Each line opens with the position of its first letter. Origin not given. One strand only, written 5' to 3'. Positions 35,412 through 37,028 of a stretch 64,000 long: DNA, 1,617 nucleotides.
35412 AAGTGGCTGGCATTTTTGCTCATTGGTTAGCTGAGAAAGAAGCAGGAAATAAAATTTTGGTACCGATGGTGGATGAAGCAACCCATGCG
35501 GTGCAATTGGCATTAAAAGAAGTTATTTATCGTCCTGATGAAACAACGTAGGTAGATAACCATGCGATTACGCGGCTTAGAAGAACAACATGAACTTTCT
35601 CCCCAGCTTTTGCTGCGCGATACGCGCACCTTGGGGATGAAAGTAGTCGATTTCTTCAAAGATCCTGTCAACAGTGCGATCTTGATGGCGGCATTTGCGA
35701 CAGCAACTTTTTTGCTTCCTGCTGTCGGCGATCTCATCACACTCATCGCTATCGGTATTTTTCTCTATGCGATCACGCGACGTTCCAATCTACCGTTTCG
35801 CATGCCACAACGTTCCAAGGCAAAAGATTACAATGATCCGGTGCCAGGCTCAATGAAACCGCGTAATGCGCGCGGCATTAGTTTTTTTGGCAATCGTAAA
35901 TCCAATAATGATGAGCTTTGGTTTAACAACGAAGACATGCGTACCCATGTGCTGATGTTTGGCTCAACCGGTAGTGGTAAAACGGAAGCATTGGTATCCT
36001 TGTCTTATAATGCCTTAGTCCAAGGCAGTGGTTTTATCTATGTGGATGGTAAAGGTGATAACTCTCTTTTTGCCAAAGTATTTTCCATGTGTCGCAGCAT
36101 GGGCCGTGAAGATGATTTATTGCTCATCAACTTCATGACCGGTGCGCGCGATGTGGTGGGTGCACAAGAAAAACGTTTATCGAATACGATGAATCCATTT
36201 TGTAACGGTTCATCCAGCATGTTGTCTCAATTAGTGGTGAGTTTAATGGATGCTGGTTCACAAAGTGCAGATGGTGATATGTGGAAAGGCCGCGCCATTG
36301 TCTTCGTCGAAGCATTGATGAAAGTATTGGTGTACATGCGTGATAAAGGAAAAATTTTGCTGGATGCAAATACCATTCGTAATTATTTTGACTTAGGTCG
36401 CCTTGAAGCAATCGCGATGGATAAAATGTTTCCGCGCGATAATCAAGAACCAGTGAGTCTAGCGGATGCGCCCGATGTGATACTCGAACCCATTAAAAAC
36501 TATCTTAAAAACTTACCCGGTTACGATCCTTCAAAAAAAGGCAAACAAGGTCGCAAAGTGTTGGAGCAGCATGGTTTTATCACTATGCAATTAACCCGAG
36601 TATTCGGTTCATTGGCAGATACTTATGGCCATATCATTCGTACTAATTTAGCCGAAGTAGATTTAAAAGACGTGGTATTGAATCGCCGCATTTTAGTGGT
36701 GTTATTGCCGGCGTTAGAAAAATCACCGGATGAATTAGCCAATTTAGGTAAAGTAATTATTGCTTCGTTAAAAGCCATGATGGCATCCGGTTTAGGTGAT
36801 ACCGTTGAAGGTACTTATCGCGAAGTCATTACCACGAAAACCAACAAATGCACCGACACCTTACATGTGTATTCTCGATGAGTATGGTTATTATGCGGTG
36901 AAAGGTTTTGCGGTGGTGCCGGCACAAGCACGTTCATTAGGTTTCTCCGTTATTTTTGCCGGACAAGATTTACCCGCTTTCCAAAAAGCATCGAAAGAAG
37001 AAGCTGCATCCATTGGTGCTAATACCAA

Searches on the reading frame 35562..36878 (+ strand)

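Call 41: search_protein_families(library=ncbifam, proteins=[window:35562-36878:+], max_evalue=0.00001)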
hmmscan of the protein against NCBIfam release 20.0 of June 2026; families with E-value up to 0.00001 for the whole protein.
window:35562-36878:+ (439 aa): 4 families
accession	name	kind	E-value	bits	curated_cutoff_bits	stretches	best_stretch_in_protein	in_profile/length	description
NF041447.1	TrbC_conju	equivalog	1.1e-75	255.5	800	1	26-426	13-423/685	F-type conjugative transfer protein TrbC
TIGR03743.1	SXT_TraD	subfamily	1.5e-11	43.5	366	1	101-190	149-238/636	conjugative transfer system coupling protein TraD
TIGR03754.1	conj_TOL_TraD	equivalog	2e-07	29.9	647.55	1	112-189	165-242/643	type IV conjugative transfer system coupling protein TraD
NF041017.1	DNA_import_CedB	equivalog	2.1e-06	26.7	700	1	108-166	255-315/590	DNA import protein CedB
